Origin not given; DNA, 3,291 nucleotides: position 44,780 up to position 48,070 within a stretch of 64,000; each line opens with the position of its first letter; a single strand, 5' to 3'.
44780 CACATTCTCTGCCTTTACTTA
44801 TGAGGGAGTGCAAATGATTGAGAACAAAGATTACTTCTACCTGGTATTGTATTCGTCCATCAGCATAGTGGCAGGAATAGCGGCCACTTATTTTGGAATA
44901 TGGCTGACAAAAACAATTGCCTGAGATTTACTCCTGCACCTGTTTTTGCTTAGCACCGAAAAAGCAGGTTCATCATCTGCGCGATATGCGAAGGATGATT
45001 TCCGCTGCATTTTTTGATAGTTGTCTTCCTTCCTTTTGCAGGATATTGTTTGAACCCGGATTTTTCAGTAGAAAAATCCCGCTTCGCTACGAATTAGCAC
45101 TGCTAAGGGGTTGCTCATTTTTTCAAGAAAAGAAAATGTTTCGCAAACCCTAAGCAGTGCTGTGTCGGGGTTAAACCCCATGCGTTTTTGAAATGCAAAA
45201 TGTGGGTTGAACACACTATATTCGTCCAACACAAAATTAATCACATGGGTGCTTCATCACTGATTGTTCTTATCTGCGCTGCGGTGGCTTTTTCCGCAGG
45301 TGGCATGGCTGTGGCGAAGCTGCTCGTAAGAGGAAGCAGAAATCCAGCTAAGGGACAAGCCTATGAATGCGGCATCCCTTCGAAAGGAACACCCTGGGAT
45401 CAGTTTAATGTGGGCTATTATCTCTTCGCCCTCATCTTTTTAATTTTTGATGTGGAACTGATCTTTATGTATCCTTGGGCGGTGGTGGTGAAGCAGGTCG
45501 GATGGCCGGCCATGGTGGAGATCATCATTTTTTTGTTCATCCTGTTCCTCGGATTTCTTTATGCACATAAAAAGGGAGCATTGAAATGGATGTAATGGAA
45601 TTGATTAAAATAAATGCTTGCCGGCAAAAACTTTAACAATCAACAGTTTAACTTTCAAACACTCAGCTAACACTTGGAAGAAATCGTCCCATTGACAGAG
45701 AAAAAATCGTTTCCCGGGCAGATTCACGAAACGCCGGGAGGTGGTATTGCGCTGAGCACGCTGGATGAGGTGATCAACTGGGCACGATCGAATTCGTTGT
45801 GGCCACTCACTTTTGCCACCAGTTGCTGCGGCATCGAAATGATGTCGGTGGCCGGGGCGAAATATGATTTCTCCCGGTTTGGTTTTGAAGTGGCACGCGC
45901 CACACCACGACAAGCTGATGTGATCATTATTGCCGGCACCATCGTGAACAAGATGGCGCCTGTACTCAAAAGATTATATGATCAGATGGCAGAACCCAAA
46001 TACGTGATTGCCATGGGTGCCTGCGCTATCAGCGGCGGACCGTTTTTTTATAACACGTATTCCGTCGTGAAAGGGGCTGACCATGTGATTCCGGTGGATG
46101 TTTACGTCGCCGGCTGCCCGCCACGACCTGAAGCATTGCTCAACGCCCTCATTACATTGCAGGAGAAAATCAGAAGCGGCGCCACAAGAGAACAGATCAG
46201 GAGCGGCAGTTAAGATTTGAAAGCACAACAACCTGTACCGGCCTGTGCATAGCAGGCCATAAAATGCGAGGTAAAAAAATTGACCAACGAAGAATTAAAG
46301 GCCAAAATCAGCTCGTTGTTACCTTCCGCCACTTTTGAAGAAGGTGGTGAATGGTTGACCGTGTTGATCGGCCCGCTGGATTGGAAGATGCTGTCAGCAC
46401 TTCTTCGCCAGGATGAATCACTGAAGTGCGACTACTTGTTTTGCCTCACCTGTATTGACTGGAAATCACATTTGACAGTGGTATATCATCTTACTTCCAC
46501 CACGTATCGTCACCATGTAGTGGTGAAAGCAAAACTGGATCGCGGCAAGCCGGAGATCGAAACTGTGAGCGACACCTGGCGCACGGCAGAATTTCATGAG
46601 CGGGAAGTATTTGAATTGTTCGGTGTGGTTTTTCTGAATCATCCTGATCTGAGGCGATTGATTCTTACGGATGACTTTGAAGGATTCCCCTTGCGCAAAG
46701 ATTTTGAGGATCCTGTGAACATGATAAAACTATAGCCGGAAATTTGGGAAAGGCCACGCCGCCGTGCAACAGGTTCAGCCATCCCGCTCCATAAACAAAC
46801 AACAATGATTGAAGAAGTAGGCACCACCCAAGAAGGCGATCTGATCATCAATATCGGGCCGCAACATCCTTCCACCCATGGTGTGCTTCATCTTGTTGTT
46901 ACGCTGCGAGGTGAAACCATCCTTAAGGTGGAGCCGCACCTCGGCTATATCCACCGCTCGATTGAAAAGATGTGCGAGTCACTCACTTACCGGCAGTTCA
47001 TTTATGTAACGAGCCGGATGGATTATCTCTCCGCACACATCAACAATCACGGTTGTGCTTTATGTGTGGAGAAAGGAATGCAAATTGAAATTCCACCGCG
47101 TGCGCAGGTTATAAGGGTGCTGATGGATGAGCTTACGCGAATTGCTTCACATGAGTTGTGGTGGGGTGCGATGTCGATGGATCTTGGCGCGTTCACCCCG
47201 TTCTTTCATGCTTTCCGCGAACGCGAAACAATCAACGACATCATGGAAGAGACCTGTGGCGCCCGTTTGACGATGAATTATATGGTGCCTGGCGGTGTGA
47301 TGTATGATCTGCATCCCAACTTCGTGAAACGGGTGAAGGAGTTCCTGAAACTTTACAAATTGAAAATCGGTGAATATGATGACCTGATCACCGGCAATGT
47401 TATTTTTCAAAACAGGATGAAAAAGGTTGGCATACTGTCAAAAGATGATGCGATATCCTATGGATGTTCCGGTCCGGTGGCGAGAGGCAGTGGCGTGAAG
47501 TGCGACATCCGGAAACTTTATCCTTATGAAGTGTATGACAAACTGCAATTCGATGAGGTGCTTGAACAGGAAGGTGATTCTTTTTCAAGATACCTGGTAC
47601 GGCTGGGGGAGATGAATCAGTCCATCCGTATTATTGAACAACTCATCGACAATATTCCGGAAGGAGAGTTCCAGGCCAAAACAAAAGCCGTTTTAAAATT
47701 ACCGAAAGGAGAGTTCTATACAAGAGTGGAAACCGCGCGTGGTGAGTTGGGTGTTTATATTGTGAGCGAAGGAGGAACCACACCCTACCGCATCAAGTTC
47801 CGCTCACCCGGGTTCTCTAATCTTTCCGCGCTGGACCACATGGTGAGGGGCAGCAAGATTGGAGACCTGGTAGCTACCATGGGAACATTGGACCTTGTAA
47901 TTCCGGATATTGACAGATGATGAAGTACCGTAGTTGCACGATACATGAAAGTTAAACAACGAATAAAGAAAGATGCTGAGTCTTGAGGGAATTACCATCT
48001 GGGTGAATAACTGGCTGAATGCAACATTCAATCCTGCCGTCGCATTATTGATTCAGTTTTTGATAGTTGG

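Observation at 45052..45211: Two repeat sub-families differ by a compensatory base-pair change, and an A/A mismatch is conserved in the long stem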

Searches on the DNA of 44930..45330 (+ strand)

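Call 31: search_dna_similar(query=window:45049-45214:+, collection=plasmids, mode=distant, max_evalue=0.01)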
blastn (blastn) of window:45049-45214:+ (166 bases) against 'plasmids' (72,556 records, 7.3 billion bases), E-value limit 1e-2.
No match.

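Call 32: search_rna_families(source=window, start=44930, end=45330, threshold=evalue, max_evalue=10)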
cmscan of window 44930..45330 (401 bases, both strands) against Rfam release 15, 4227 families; matches with E-value up to 10: 6.
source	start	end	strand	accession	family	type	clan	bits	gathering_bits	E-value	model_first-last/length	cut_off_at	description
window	45087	45170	+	RF00639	mir-515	Gene; miRNA;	CL00096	16.7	68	1.8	1-87/87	no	mir-515 microRNA precursor family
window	45086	45171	+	RF01024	mir-944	Gene; miRNA;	-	16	100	5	1-88/88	no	mir-944 microRNA precursor family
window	45085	45162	-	RF00065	snoR9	Gene; snRNA; snoRNA; CD-box;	CL00132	11.7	90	2.8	1-128/128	no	Small nucleolar RNA snoR9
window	45240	45330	+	RF01815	rpsB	Gene; sRNA;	-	11.3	40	7.9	1-89/132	3'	rpsB sRNA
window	45094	45271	-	RF02195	TP53TG1_1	Gene; lncRNA;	-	11.2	40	7.7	1-153/153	no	TP53 target 1 conserved region 1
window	45168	45198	+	RF02575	DM_SisR1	Gene;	-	10.6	62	6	291-321/389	no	Drosophila melanogaster stable intronic sequence RNA 1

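Call 68: build_rna_model(alignment_id=A3, structure=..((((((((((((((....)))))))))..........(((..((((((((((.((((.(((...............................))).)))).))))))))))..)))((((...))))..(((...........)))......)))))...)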
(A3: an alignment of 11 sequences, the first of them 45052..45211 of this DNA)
Model R1 built from alignment A3 (11 sequences, 162 columns); structure: as given.
model positions 160; base pairs 41; branch points 3; effective number of sequences 1.4; information 0.59 bits per position. Calibrated on 0.2 Mb of random sequence (short: E-values are rough).
structure used (alignment columns):
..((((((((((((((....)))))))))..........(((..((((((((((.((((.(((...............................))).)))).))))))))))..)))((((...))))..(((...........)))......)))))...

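Call 70: search_with_rna_model(model_id=R1, source=window, filters=off, max_evalue=1)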
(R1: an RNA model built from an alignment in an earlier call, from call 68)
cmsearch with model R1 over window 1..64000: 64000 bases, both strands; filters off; matches with E-value up to 1: 23.
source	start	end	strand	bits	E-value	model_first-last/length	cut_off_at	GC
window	62617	62777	+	192.1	2.1e-48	1-160/160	no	0.42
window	4417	4576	-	191.8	2.4e-48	1-160/160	no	0.41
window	45052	45211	+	190.5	5.1e-48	1-160/160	no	0.43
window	22206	22365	-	185.3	1.2e-46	1-160/160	no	0.41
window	25590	25747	+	141.1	4.4e-35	1-160/160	no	0.43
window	57014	57171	+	119.6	1.7e-29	1-160/160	no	0.44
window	62615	62775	-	68.1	5e-16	1-160/160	no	0.42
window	4419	4578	+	59.6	8.4e-14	1-160/160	no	0.41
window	45050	45209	-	55.5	1e-12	1-160/160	no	0.43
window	22208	22367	+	50.1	2.6e-11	1-160/160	no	0.41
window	49075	49155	-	36.7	8.1e-08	1-160/160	no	0.46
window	52853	52945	-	36.2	1.1e-07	1-160/160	no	0.38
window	40374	40495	+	24.9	0.0001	1-160/160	no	0.43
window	25588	25745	-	22.5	0.00043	1-160/160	no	0.43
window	52912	52979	+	21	0.001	1-160/160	no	0.35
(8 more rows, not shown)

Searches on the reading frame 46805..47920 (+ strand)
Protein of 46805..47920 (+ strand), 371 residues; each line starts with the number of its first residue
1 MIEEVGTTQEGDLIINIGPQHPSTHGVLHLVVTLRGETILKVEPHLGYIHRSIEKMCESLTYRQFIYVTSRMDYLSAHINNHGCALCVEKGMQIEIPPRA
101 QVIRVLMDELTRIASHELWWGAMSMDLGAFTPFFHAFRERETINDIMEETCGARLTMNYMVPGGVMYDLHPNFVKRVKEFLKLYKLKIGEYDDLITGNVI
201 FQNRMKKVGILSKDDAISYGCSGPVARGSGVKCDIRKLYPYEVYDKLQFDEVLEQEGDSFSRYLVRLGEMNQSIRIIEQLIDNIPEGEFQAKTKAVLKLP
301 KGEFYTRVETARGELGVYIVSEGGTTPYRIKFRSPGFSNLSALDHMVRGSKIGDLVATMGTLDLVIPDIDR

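Call 13: find_encoding_contigs(protein=window:46805-47920:+, flank=10000, max_places=10)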
Protein window:46805-47920:+ (371 aa): 23 contigs read that carry it; 10 places shown.
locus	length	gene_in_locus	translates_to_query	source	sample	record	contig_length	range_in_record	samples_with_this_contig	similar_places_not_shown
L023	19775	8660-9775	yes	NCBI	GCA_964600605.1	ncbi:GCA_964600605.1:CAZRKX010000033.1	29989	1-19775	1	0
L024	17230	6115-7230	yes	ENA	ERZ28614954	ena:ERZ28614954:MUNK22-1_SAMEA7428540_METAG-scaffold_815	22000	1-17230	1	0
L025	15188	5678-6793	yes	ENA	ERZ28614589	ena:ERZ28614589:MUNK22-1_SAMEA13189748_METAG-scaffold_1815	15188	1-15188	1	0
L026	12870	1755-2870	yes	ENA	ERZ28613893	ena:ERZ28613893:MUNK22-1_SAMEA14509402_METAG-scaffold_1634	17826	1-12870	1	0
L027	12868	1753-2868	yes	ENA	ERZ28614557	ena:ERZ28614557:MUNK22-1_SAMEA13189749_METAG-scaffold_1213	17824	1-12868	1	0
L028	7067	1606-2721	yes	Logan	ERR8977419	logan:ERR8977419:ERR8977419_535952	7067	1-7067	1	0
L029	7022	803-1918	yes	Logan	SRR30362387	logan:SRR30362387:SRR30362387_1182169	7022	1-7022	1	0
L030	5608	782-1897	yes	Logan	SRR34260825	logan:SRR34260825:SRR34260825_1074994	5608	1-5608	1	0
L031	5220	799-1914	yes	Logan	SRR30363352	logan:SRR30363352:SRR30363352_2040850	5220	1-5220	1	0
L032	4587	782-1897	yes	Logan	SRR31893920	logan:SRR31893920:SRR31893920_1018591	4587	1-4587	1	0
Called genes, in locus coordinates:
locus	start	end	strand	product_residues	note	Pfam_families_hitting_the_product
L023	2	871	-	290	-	?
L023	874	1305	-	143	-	PF03852:Vsr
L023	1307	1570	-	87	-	PF13744:HTH_37 (weak), PF13560:HTH_31 (weak), PF12844:HTH_19, PF01381:HTH_3, PF13443:HTH_26 (weak)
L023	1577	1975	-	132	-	-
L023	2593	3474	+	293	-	PF02737:3HCDH_N, PF00725:3HCDH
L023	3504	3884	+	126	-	PF07883:Cupin_2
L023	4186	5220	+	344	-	PF01571:GCV_T, PF08669:GCV_T_C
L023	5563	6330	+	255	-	PF04029:2-ph_phosp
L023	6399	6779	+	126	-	PF02537:CRCB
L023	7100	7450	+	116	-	PF00507:Oxidored_q4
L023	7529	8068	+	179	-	PF01058:Oxidored_q6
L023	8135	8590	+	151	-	PF00329:Complex1_30kDa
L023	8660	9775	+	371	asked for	PF00346:Complex1_49kDa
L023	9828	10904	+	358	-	PF00146:NADHdh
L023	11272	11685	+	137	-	PF13183:Fer4_8 (faint), PF25160:LdpA_Fe-S-bd (faint), PF12797:Fer4_2 (faint), PF13237:Fer4_10 (faint), PF14697:Fer4_21, PF12838:Fer4_7, PF13187:Fer4_9 (weak), PF00037:Fer4, +3 more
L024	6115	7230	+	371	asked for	PF00346:Complex1_49kDa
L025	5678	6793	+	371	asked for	PF00346:Complex1_49kDa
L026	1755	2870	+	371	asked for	PF00346:Complex1_49kDa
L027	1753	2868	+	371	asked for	PF00346:Complex1_49kDa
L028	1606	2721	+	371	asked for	PF00346:Complex1_49kDa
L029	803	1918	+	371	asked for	PF00346:Complex1_49kDa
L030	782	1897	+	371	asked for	PF00346:Complex1_49kDa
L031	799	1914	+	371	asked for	PF00346:Complex1_49kDa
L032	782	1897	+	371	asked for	PF00346:Complex1_49kDa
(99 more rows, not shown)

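Call 19: find_homologous_proteins(query=window:46805-47920:+, max_evalue=1e-100)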
Query window:46805-47920:+ (371 aa): 7966 proteins with E <= 1e-100 among 8000 candidates; the best 120 are listed.
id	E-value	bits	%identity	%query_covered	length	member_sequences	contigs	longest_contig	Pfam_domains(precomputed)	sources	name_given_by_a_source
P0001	1.7e-250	848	100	100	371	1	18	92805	PF00346.25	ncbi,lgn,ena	-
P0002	6.8e-237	803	94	100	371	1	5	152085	PF00346.25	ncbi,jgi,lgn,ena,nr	ncbi:MAG: NADH-quinone oxidoreductase subunit D [Chitinophagaceae bacterium]|nr:NADH-quinone oxidore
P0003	6.9e-237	803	94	100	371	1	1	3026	PF00346.25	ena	-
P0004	2.5e-236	801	93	100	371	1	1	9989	PF00346.25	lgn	-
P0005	4.7e-236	800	93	100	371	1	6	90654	PF00346.25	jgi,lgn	jgi:NADH-quinone oxidoreductase subunit D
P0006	4.8e-236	800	93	100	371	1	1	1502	PF00346.25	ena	-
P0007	1.7e-235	799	93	100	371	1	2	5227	PF00346.25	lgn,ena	-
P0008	1.8e-235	798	92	100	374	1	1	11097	PF00346.25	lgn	-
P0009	6.0e-235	797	92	100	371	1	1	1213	PF00346.25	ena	-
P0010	1.6e-234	795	92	100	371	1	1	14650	PF00346.25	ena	-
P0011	1.6e-234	795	93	100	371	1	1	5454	PF00346.25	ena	-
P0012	2.2e-234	795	92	100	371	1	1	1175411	PF00346.25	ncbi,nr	ncbi:MAG: NADH-quinone oxidoreductase subunit D [Chitinophagaceae bacterium]|nr:NADH-quinone oxidore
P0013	4.0e-234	794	92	100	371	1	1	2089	PF00346.25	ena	-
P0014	4.0e-234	794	92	100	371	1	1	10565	PF00346.25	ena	-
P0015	5.1e-234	794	91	100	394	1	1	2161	PF00346.25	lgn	-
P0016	7.9e-234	793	92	100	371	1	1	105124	PF00346.25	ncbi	-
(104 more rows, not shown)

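Call 20: find_encoding_contigs(protein=P0002, flank=10000, max_places=3)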
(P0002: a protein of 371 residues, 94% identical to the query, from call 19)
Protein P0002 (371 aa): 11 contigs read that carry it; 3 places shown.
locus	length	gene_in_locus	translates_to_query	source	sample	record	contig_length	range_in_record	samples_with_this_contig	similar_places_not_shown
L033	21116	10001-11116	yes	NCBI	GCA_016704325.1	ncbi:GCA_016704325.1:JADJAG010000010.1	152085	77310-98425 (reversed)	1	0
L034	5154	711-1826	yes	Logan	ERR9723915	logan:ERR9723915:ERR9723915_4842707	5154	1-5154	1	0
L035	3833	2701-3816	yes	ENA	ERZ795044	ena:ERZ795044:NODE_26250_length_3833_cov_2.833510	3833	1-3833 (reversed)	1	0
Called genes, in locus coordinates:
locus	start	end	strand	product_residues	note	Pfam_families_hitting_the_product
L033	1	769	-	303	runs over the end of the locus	PF17773:UPF0176_N, PF00581:Rhodanese, PF12368:Rhodanese_C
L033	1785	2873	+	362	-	PF01571:GCV_T, PF08669:GCV_T_C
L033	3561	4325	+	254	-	PF04029:2-ph_phosp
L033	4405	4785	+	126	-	PF02537:CRCB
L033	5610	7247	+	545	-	-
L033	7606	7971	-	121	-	PF01850:PIN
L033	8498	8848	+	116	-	PF00507:Oxidored_q4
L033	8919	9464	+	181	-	PF01058:Oxidored_q6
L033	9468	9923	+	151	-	PF00329:Complex1_30kDa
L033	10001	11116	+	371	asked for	PF00346:Complex1_49kDa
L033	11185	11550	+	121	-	PF05635:23S_rRNA_IVP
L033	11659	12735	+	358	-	PF00146:NADHdh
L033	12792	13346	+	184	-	PF10543:ORF6N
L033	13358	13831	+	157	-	PF13183:Fer4_8 (faint), PF13484:Fer4_16 (faint), PF25160:LdpA_Fe-S-bd (faint), PF12797:Fer4_2 (faint), PF14697:Fer4_21, PF12838:Fer4_7, PF13187:Fer4_9, PF00037:Fer4, +3 more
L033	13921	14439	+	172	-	PF00499:Oxidored_q3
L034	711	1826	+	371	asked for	PF00346:Complex1_49kDa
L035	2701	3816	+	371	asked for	PF00346:Complex1_49kDa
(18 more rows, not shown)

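Call 21: find_encoding_contigs(protein=P0012, flank=10000, max_places=2)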
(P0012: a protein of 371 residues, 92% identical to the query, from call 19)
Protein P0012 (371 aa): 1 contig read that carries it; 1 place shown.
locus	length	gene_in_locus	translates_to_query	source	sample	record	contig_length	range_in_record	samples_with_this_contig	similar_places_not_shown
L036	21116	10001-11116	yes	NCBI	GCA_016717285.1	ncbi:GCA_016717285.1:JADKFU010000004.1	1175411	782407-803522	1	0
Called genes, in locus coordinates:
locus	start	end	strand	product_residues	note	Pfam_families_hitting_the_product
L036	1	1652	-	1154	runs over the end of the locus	PF25852:DUF6242_C (faint), PF15902:Sortilin-Vps10, PF18962:Por_Secre_tail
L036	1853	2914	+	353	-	-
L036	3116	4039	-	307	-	PF17773:UPF0176_N, PF00581:Rhodanese, PF12368:Rhodanese_C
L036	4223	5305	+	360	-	PF01571:GCV_T, PF08669:GCV_T_C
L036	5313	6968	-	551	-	PF18962:Por_Secre_tail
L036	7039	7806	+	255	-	PF04029:2-ph_phosp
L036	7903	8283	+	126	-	PF02537:CRCB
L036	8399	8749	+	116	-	PF00507:Oxidored_q4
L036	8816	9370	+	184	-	PF01058:Oxidored_q6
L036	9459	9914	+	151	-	PF00329:Complex1_30kDa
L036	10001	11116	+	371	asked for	PF00346:Complex1_49kDa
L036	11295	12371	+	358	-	PF00146:NADHdh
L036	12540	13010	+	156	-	PF13183:Fer4_8 (faint), PF13534:Fer4_17 (faint), PF13484:Fer4_16 (faint), PF25160:LdpA_Fe-S-bd (faint), PF14697:Fer4_21, PF12838:Fer4_7, PF13187:Fer4_9, PF00037:Fer4, +4 more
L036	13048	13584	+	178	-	PF00499:Oxidored_q3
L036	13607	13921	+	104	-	PF00420:Oxidored_q2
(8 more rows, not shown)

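Call 65: find_encoding_contigs(protein=P0005, flank=10000, max_places=2)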
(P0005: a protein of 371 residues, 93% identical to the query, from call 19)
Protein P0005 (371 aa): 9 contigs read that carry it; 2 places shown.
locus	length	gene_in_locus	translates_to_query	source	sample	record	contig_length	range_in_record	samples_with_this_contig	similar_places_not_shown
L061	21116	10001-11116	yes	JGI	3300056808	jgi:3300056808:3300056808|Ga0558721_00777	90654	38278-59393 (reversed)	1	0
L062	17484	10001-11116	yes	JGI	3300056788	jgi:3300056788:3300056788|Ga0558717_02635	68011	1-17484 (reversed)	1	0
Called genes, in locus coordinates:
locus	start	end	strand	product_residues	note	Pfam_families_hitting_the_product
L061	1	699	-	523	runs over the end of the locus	PF18962:Por_Secre_tail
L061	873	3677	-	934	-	PF16078:2-oxogl_dehyd_N, PF00676:E1_dh, PF02779:Transket_pyr, PF16870:OxoGdeHyase_C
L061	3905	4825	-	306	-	PF17773:UPF0176_N, PF00581:Rhodanese, PF12368:Rhodanese_C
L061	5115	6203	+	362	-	PF01571:GCV_T, PF08669:GCV_T_C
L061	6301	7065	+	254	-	PF04029:2-ph_phosp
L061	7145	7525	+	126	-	PF02537:CRCB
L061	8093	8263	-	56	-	-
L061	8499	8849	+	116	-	PF00507:Oxidored_q4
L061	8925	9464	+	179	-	PF01058:Oxidored_q6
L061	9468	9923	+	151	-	PF00329:Complex1_30kDa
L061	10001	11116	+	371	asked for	PF00346:Complex1_49kDa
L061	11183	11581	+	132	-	PF05635:23S_rRNA_IVP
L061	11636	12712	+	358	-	PF00146:NADHdh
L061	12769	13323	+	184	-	PF10543:ORF6N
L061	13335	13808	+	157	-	PF13183:Fer4_8 (faint), PF13484:Fer4_16 (faint), PF25160:LdpA_Fe-S-bd (faint), PF12797:Fer4_2 (faint), PF14697:Fer4_21, PF12838:Fer4_7, PF13187:Fer4_9 (weak), PF00037:Fer4, +3 more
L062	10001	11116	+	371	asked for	PF00346:Complex1_49kDa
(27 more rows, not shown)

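Call 66: find_encoding_contigs(protein=P0016, flank=10000, max_places=2)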
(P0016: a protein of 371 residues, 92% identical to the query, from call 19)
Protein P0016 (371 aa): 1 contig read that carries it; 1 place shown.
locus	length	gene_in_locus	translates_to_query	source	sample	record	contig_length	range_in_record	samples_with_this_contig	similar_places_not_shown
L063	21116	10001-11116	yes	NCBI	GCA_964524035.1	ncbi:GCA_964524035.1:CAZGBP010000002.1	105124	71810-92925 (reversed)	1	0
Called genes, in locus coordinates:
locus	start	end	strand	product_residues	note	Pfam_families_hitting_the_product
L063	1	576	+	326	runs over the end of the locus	PF08310:LGFP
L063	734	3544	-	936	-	PF16078:2-oxogl_dehyd_N, PF00676:E1_dh, PF02779:Transket_pyr, PF16870:OxoGdeHyase_C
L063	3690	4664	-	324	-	PF17773:UPF0176_N, PF00581:Rhodanese, PF12368:Rhodanese_C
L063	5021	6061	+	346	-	PF01571:GCV_T, PF08669:GCV_T_C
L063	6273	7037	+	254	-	PF04029:2-ph_phosp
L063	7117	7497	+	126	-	PF02537:CRCB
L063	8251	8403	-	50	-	-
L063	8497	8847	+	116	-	PF00507:Oxidored_q4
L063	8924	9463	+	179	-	PF01058:Oxidored_q6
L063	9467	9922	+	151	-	PF00329:Complex1_30kDa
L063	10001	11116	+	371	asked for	PF00346:Complex1_49kDa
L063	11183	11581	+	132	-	PF05635:23S_rRNA_IVP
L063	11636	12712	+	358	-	PF00146:NADHdh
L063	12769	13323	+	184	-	PF10543:ORF6N, PF09669:Phage_pRha (faint)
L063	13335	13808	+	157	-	PF13183:Fer4_8 (faint), PF25160:LdpA_Fe-S-bd (faint), PF12797:Fer4_2 (faint), PF13237:Fer4_10 (faint), PF14697:Fer4_21, PF12838:Fer4_7, PF13187:Fer4_9, PF00037:Fer4, +3 more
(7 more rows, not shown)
